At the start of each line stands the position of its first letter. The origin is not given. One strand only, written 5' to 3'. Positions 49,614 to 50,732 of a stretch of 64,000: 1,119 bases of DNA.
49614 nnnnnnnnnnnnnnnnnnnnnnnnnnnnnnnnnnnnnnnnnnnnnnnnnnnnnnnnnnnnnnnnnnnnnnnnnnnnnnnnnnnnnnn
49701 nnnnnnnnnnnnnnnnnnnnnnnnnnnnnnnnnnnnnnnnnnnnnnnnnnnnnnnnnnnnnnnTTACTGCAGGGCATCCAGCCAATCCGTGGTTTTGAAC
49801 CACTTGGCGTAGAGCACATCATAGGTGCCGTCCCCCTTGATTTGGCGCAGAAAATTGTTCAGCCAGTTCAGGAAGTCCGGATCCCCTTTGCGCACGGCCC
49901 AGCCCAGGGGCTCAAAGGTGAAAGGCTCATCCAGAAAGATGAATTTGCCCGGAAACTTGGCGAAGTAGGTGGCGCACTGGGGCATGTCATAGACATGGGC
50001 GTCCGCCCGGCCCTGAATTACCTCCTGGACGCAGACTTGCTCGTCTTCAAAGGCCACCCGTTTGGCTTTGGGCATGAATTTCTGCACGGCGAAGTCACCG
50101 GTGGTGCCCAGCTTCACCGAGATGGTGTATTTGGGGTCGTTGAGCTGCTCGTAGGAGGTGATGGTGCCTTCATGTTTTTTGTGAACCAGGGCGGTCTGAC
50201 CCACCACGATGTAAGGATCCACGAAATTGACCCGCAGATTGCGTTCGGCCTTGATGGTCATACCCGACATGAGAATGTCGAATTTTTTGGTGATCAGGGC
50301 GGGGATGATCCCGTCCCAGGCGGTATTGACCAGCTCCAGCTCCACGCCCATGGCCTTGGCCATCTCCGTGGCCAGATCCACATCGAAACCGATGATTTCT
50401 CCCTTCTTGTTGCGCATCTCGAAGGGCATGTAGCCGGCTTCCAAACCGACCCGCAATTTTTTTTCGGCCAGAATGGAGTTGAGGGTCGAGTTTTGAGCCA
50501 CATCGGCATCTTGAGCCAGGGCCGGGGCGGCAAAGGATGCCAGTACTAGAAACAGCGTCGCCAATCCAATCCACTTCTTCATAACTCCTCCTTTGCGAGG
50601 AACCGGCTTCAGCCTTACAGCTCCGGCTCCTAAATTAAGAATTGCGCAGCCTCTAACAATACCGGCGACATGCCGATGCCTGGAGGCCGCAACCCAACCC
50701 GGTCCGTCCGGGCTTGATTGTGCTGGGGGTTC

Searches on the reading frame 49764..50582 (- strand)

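Call 52: search_protein_families(library=pfam, proteins=[window:49764-50582:-], max_evalue=0.00001)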
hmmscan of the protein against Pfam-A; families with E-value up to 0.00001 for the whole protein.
window:49764-50582:- (272 aa): 2 families
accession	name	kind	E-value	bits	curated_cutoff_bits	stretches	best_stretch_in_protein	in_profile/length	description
PF00497.25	SBP_bac_3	-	9.3e-43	145.6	26.4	1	43-263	1-131/132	Bacterial extracellular solute-binding proteins, family 3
PF10613.14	Lig_chan-Glu_bd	-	6.7e-10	39.5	30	1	61-136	40-114/115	Ligated ion channel L-glutamate- and glycine-binding site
